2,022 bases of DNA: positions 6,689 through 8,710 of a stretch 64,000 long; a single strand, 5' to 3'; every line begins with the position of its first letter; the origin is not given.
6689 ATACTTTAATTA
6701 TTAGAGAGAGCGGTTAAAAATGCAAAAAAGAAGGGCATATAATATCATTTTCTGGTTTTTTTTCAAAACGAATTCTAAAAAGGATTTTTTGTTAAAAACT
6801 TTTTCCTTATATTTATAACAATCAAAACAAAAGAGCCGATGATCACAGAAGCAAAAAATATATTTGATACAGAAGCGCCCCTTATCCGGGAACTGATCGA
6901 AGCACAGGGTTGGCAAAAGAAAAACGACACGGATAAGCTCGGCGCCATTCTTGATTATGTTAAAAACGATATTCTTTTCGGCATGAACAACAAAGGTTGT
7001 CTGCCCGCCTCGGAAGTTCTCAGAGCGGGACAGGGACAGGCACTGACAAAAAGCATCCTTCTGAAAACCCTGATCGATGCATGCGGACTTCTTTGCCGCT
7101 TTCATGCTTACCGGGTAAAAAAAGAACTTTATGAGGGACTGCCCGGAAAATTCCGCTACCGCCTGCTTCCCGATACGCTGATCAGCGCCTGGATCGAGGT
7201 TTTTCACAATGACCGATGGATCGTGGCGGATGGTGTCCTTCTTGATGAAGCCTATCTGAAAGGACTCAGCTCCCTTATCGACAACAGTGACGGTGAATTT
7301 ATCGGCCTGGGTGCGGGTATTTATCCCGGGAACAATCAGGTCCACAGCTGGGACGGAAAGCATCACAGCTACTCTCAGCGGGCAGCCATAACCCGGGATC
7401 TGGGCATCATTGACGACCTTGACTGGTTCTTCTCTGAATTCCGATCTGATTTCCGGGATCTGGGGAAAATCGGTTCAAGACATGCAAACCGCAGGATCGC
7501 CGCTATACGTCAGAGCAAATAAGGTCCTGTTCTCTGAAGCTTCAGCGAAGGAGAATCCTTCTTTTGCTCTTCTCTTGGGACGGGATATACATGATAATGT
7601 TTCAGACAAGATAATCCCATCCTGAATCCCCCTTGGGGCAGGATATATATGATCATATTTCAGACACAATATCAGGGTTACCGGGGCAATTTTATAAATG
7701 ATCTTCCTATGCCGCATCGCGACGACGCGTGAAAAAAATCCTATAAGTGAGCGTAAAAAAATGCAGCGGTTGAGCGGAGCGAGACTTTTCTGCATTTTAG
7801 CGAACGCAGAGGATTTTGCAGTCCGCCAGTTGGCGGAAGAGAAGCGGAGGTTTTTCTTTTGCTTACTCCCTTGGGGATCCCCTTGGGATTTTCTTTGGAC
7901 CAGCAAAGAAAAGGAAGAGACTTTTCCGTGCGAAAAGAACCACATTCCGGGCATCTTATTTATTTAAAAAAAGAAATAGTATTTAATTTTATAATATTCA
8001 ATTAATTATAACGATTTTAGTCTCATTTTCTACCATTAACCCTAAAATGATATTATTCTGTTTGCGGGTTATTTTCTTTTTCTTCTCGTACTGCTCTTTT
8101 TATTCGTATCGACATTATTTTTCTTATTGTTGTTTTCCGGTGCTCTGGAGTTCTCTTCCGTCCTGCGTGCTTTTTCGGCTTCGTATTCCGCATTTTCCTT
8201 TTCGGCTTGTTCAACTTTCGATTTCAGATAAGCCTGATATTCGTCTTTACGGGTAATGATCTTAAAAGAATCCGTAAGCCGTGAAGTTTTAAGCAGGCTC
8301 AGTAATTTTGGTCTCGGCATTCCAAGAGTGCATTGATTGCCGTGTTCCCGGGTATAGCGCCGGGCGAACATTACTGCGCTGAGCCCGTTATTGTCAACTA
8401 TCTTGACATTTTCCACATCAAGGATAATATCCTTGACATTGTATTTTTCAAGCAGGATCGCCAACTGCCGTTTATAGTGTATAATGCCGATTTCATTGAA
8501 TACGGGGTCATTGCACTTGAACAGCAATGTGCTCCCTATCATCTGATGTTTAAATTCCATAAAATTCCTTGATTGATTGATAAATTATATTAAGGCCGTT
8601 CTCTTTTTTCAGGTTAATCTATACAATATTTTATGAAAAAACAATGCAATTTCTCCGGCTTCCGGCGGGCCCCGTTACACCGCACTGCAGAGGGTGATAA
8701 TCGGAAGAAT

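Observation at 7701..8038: Novel ~340-bp interspersed, apparently noncoding element present in four copies (two direct, two inverted)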

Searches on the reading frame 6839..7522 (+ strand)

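Call 18: search_protein_families(library=pfam, proteins=[window:6839-7522:+])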
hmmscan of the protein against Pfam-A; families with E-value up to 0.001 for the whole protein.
window:6839-7522:+ (227 aa): 1 family
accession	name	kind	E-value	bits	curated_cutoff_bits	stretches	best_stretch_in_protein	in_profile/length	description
PF01841.26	Transglut_core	-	1.7e-06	28.7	23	1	26-131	10-107/108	Transglutaminase-like superfamily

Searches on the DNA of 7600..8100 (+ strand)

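Call 6: search_rna_families(source=window, start=7600, end=8100, threshold=evalue, max_evalue=10)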
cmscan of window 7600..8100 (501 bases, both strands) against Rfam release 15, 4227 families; matches with E-value up to 10: 4.
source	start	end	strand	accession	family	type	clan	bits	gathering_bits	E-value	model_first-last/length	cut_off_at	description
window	7840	7862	+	RF00489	ctRNA_p42d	Gene; antisense;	-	19.7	50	0.12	1-46/46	no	ctRNA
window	7870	8009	+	RF02921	RT-14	Gene; sRNA;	-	18.2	48.1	4.9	1-144/144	no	RT-14 RNA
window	7650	7766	-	RF00443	SNORA27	Gene; snRNA; snoRNA; HACA-box;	CL00032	17.5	64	1.3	1-127/127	no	Small nucleolar RNA SNORA27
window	7898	7988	+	RF00060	HgcE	Gene; snRNA; snoRNA; HACA-box;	-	13.3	50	2.9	1-130/130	no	HgcE RNA (Pab105)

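Call 8: search_dna_similar(query=window:7701-8045:+, collection=plasmids, mode=distant)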
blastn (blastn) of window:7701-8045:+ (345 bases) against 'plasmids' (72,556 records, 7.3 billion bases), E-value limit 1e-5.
No match.

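Call 74: build_rna_model(alignment_id=A5, structure=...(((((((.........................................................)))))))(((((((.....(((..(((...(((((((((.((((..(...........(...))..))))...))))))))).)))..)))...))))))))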
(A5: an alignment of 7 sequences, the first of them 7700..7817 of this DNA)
Model R1 built from alignment A5 (7 sequences, 168 columns); structure: as given.
model positions 118; base pairs 35; branch points 1; effective number of sequences 0.92; information 0.591 bits per position. Calibrated on 0.2 Mb of random sequence (short: E-values are rough).
structure used (alignment columns):
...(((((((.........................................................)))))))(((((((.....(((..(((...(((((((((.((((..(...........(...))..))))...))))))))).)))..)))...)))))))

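Call 75: search_with_rna_model(model_id=R1, sources=[window, L001, L002, L004, L005, L008, L009, L010], max_evalue=10)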
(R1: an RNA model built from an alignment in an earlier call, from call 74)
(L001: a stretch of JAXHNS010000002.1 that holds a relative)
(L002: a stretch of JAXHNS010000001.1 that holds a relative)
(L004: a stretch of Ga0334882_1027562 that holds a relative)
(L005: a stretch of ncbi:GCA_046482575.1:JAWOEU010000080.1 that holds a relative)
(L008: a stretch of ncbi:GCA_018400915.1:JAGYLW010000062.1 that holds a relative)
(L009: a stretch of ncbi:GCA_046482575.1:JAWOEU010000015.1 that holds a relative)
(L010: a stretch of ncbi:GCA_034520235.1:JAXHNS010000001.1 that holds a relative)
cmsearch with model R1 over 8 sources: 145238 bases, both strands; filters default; matches with E-value up to 10: 7.
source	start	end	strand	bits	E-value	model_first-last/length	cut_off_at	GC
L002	5203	5320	+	144.6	1e-36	1-118/118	no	0.49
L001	5625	5742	-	139.7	2.2e-35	1-118/118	no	0.51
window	23712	23829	+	134.9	4.5e-34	1-118/118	no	0.51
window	7700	7817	+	134.9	4.7e-34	1-118/118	no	0.47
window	42413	42529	-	133.1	1.4e-33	1-118/118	no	0.5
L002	5570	5687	+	124.1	4.1e-31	1-118/118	no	0.49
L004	1157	1324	+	114.7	1.5e-28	1-118/118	no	0.55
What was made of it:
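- Tried and rejected: Over the 145 kb held, it found only the seven cores it was built from (calls 74, 75).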

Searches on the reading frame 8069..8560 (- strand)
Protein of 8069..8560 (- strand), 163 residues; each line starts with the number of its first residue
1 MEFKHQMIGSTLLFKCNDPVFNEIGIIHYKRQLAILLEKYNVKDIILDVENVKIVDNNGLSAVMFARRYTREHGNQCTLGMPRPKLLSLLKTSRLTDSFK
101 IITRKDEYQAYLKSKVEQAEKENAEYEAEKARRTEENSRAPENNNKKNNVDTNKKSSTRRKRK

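Call 18: search_protein_families(library=pfam, proteins=[window:8069-8560:-])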
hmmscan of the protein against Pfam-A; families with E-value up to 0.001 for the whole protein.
window:8069-8560:- (163 aa): 1 family
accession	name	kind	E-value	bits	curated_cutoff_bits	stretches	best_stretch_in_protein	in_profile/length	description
PF01740.26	STAS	-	2.7e-05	24.3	22.6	1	30-104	28-102/106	STAS domain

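Call 26: find_encoding_contigs(protein=window:8069-8560:-, flank=10000, max_places=4)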
Protein window:8069-8560:- (163 aa): no gene with exactly this product is on record in the collection.
